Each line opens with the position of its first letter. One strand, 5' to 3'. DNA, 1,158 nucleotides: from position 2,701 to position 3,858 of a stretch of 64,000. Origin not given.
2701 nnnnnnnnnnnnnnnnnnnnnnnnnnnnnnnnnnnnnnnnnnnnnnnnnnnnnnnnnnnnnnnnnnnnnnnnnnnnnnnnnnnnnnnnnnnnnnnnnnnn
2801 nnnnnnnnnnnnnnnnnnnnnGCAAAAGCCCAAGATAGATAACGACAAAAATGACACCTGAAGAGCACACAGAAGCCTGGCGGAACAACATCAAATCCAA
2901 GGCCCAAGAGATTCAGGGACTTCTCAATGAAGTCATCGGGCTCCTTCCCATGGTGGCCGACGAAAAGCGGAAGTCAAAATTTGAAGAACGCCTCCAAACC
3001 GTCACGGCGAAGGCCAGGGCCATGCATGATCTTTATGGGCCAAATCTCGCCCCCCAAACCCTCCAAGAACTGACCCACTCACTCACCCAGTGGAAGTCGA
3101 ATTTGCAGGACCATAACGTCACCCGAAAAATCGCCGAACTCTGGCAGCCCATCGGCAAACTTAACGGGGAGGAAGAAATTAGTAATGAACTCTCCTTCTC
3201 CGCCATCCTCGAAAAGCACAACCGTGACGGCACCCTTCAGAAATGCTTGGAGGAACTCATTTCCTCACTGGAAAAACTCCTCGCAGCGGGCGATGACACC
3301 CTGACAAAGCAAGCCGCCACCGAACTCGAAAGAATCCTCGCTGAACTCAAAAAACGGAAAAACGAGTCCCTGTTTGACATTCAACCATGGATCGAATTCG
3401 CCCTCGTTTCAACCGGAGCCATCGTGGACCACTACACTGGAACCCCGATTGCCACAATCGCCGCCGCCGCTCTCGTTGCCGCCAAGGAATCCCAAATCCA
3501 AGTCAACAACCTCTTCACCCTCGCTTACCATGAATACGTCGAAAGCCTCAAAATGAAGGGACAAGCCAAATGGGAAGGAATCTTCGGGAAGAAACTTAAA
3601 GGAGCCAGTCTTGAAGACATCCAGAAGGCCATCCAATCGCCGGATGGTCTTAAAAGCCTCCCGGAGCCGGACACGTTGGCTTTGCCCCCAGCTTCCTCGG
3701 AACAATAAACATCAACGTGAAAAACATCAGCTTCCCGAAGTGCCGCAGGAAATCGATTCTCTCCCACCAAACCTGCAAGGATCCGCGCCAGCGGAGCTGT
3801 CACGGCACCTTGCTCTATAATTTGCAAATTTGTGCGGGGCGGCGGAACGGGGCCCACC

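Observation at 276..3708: HEPN-like protein coupled to a GHKL-ATPase/PD-(D/E)xK (Shedu-like) fusion plus an unknown helical protein: candidate unnamed defence operon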

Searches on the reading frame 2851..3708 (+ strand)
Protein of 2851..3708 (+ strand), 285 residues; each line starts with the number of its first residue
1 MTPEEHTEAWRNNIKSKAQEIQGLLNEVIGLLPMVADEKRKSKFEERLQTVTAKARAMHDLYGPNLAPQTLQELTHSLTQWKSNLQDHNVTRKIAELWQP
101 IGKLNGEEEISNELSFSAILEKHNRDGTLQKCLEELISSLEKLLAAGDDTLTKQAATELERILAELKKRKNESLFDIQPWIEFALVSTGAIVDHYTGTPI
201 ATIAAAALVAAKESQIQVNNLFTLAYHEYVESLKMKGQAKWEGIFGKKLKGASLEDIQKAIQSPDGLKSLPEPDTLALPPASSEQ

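Call 3: search_protein_families(library=pfam, proteins=[window:2851-3708:+], max_evalue=1)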
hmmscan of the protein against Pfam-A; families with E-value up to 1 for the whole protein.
window:2851-3708:+ (285 aa): 4 families
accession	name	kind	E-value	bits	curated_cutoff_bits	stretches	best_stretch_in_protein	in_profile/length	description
PF12205.13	GIT1_C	-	0.0042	17.8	25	0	21-89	15-75/110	G protein-coupled receptor kinase-interacting protein 1 C term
PF07361.16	Cytochrom_B562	-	0.13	13.3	30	1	76-162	4-90/102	Cytochrome b562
PF14738.11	CFAP91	-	0.48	10.9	27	1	121-178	87-144/153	Cilia- and flagella-associated protein 91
PF18005.6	eIF3m_C_helix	-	0.74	10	25.6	0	72-86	9-23/29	eIF3 subunit M, C-terminal helix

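Call 4: search_protein_families(library=padloc, proteins=[window:2851-3708:+], max_evalue=1)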
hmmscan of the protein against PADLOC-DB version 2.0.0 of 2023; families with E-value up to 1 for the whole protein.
window:2851-3708:+ (285 aa): 2 families
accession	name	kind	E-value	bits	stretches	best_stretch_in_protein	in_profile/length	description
PDLC02722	PbeC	-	0.00034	17.4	1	54-172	158-275/643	PbeC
PDLC02969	SP_VI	-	0.17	10.3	1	131-172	4-45/77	-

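Call 5: search_protein_families(library=ncbifam, proteins=[window:2851-3708:+], max_evalue=1)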
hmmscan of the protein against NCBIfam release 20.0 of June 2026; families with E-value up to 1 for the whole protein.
window:2851-3708:+ (285 aa): 3 families
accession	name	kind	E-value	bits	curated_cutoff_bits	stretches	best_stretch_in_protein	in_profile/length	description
TIGR01818.1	ntrC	equivalog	0.055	12.3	558.6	1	40-166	310-433/463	nitrogen regulation protein NR(I)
NF009777.0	PRK13276.1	equivalog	0.16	11.8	259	1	42-175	88-220/224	iron-sulfur cluster repair di-iron protein ScdA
NF041456.1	surv_prot_CiaI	equivalog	0.38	10.5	290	1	100-172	88-163/186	intracellular survival protein CiaI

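Call 7: search_protein_families(library=phrogs, proteins=[window:2851-3708:+], max_evalue=1)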
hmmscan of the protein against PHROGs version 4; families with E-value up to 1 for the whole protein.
window:2851-3708:+ (285 aa): 2 families
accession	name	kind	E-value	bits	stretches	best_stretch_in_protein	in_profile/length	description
phrog_26068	-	unknown function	0.29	12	1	49-82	52-85/116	-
phrog_1002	-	tail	0.35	12.1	0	14-54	29-69/81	tail fiber chaperone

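Call 27: find_homologous_proteins(query=window:2851-3705:+, max_evalue=0.01)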
Query window:2851-3705:+ (285 aa): 8 proteins with E <= 0.01 among 4653 candidates.
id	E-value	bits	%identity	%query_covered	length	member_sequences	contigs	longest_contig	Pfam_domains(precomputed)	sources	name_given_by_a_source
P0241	7.8e-181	617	100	100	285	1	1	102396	-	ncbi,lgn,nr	ncbi:MAG: hypothetical protein PHC88_00220 [Terrimicrobiaceae bacterium]|nr:hypothetical protein [Te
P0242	8.9e-144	496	79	100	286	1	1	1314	-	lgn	-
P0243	2.4e-134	465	76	100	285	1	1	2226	-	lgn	-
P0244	1.2e-131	456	74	100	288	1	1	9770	-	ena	-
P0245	4.7e-124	431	72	100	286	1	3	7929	-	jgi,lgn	-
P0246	7.1e-112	391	66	95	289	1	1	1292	-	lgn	-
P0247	4.3e-90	320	55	99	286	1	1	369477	-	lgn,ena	-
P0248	1.7e-85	305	53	99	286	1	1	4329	-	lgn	-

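Call 29: find_encoding_contigs(protein=P0241, flank=10000, max_places=3)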
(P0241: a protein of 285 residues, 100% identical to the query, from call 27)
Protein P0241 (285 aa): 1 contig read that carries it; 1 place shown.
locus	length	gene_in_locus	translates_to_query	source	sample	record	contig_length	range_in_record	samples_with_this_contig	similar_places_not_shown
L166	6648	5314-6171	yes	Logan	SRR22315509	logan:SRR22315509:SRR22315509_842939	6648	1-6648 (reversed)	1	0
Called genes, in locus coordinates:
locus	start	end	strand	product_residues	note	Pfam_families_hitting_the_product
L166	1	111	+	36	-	?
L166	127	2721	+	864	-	PF02463:SMC_N (weak), PF13166:AAA_13, PF13304:AAA_21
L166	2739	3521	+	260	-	-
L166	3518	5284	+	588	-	PF02518:HATPase_c (weak), PF13589:HATPase_c_3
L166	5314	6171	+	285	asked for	-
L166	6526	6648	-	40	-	?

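Call 30: find_encoding_contigs(protein=P0247, flank=8000, max_places=3)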
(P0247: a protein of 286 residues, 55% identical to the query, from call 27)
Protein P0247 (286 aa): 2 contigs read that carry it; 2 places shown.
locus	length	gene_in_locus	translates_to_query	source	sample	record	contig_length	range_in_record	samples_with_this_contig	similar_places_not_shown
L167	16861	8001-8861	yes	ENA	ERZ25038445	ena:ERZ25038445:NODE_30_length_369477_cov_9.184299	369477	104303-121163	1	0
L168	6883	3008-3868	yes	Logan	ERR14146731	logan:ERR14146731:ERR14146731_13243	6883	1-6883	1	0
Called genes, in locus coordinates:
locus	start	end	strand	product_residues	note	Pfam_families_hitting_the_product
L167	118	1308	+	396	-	-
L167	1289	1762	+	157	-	PF04074:DUF386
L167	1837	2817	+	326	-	PF05362:Lon_C (weak), PF13541:ChlI, PF01078:Mg_chelatase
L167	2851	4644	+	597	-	PF00239:Resolvase, PF07508:Recombinase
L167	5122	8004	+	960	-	PF20464:MmeI_N, PF20465:MmeI_hel, PF20473:MmeI_Mtase, PF07669:Eco57I (weak), PF20466:MmeI_TRD, PF20467:MmeI_C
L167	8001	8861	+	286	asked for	-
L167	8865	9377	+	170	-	PF13676:TIR_2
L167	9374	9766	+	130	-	-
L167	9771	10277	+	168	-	PF08937:ThsB_TIR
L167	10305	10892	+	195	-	PF00565:SNase (faint)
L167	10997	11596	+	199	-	PF14237:GYF_2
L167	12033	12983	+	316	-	PF25164:CoiA_N (weak), PF06054:CoiA_nuc (faint)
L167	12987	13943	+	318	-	PF03781:FGE-sulfatase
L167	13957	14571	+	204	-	-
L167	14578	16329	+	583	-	PF01076:Mob_Pre, PF13155:Toprim_2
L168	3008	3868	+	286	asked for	-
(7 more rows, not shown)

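Call 31: find_encoding_contigs(protein=P0244, flank=8000, max_places=3)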
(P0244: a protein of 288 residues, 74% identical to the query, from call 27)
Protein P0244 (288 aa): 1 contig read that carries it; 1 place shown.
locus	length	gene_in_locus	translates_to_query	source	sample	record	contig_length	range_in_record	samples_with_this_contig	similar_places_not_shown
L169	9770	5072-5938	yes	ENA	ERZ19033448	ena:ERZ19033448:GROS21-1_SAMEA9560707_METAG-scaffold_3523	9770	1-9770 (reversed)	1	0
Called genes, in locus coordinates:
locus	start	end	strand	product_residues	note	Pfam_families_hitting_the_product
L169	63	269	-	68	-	-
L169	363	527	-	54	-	-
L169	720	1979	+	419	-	PF01555:N6_N4_Mtase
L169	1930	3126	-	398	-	PF10117:McrBC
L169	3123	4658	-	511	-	PF07728:AAA_5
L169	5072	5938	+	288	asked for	-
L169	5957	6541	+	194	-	PF00565:SNase (weak)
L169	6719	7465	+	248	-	-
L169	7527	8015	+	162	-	PF04002:RadC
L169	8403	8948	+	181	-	-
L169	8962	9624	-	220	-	PF05362:Lon_C (weak), PF13541:ChlI, PF01078:Mg_chelatase (faint)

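Call 43: search_protein_representatives(protein=window:2851-3705:+)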
Query: 285 residues. Proteins with E-value up to 0.001 (for the whole library): 44; up to 1e-10: 24; up to 1e-30: 7. The best 44 are listed.
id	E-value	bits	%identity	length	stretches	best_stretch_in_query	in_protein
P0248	5.5e-86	304.9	53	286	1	4-283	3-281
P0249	5.6e-86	304.8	53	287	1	7-284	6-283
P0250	3.1e-69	250.0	50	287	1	1-270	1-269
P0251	1.2e-60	221.7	42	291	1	4-272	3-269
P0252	2.2e-58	214.4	43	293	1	5-275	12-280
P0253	3.4e-51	190.8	49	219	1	68-274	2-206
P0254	4.3e-45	170.8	36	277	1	4-269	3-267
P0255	1.7e-29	119.7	34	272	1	7-229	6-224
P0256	5.0e-27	111.6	47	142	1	5-137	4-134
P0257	2.2e-26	109.5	30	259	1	7-264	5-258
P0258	1.5e-21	93.6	26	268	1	6-271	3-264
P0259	7.9e-17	78.2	26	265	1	7-219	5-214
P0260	8.8e-17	78.0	24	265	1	7-229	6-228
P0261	8.4e-16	74.8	29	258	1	1-235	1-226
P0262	1.4e-15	74.1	24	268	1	6-240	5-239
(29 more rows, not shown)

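Call 45: find_encoding_contigs(protein=P0245, flank=8000, max_places=3)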
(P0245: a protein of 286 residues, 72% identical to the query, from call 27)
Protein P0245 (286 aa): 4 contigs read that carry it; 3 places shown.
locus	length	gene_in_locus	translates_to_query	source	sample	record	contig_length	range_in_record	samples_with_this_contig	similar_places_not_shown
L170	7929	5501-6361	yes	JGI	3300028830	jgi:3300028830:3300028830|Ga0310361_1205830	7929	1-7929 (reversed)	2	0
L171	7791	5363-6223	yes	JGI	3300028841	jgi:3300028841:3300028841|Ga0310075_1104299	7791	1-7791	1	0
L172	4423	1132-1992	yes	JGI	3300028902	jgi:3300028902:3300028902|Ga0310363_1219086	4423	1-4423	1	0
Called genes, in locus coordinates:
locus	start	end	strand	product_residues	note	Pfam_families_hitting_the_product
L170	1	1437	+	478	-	?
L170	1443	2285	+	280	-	-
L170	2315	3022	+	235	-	-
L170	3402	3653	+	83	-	-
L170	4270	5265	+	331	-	PF07724:AAA_2 (weak), PF00004:AAA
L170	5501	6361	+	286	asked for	-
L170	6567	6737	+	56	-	-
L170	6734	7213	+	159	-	PF04002:RadC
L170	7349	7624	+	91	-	-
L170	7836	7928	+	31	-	?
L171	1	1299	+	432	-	?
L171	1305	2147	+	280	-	-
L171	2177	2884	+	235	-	-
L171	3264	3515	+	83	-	-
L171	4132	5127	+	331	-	PF07724:AAA_2 (weak), PF00004:AAA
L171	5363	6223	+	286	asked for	-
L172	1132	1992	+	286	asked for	-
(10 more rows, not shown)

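Call 46: find_encoding_contigs(protein=P0248, flank=8000, max_places=3)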
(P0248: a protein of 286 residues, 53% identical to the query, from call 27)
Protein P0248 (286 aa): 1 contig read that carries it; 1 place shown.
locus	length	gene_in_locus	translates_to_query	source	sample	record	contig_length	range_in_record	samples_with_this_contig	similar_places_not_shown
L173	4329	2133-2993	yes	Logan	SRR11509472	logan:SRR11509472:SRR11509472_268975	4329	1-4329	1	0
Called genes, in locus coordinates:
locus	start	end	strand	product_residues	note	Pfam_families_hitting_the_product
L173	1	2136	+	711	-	?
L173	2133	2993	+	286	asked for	-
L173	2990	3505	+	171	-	PF13676:TIR_2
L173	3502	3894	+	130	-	-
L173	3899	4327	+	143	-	?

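Call 48: search_solved_structures(query=A4, max_evalue=10)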
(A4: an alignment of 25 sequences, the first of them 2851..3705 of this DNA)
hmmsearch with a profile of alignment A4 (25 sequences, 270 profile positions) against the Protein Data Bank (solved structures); distinct sequences matched with E-value up to 10: 17.
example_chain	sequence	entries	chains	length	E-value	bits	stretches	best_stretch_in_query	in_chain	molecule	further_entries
5cwo_A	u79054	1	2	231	0.027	17.3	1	151-190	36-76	Designed helical repeat protein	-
5byo_A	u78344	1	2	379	0.035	16.9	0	198-245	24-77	dTor_12x31L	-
2qyf_B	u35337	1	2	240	0.039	16.8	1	24-70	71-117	MAD2L1-binding protein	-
6f0x_P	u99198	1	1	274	0.043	16.6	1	24-70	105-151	MAD2L1-binding protein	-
9okb_O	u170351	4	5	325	0.052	16.4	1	52-115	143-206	Centromere protein O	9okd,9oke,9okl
4yxz_A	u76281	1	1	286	0.059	16.2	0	198-245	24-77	dTor_9x31L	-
9o00_A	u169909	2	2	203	0.27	14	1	147-185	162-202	8-oxoguanine DNA glycosylase/AP lyase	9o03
9o01_A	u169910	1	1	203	0.27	14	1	147-185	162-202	8-oxoguanine DNA glycosylase/AP lyase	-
9o02_A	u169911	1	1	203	0.27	14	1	147-185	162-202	8-oxoguanine DNA glycosylase/AP lyase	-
3jqh_A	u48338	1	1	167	0.36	13.6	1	15-107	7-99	C-type lectin domain family 4 member M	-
8y6v_N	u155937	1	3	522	0.86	12.4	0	11-72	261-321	gp162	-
2ncg_A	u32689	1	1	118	0.91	12.3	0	129-166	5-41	RGA1e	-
8e0m_A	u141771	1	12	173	1.5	11.6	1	151-257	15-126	BGL15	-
9ugr_A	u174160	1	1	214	1.9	11.2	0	114-165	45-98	Syn-F4-Link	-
8h7c_A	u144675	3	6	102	2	11.2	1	113-165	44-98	De novo ferric enterobactin esterase Syn-F4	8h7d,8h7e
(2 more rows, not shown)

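Call 55: search_protein_families(library=ncbifam, proteins=[L166:127-2718:+], max_evalue=0.001)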
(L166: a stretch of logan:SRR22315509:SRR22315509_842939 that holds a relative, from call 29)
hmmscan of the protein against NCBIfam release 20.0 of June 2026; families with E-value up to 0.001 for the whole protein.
L166:127-2718:+ (864 aa): 12 families
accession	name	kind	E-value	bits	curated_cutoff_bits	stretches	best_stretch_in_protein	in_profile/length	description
TIGR00611.2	recf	equivalog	1.2e-08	34.5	172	0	622-687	268-336/339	DNA replication/repair protein RecF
NF010068.0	PRK13548.1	equivalog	1.6e-08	33.9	261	1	629-706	138-214/261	heme ABC transporter ATP-binding protein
TIGR02857.1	CydD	equivalog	1.5e-05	24.2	435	1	628-693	458-518/529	thiol reductant ABC exporter subunit CydD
NF000355.4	ribo_prot_ABC_F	equivalog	1.9e-05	23.7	380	0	627-695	116-177/499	ribosomal protection-like ABC-F family protein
TIGR03411.1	urea_trans_UrtD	equivalog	2.2e-05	24.3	304.1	0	629-697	144-207/242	urea ABC transporter ATP-binding protein UrtD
TIGR02673.1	FtsE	equivalog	4.2e-05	23.3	264.85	0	625-693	134-198/214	cell division ATP-binding protein FtsE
NF009945.0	PRK13409.1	equivalog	0.00042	19.1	469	0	628-698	212-278/592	ribosome biogenesis/translation initiation ATPase RLI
NF010061.0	PRK13538.1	equivalog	0.00045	19.8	195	0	85-122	18-56/211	cytochrome c biogenesis heme-transporting ATPase CcmA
TIGR00972.1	3a0107s01c2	equivalog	0.0005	19.5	343.2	0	628-692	144-203/248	phosphate ABC transporter ATP-binding protein PstB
TIGR01166.1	cbiO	subfamily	0.00061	19.3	211.8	0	627-692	126-187/190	cobalt ABC transporter, ATP-binding protein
TIGR04521.1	ECF_ATPase_2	equivalog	0.00075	18.7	330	0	627-692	143-205/279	energy-coupling factor transporter ATPase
NF040873.1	AztA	equivalog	0.00085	18.9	220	0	650-692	136-179/191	zinc ABC transporter ATP-binding protein AztA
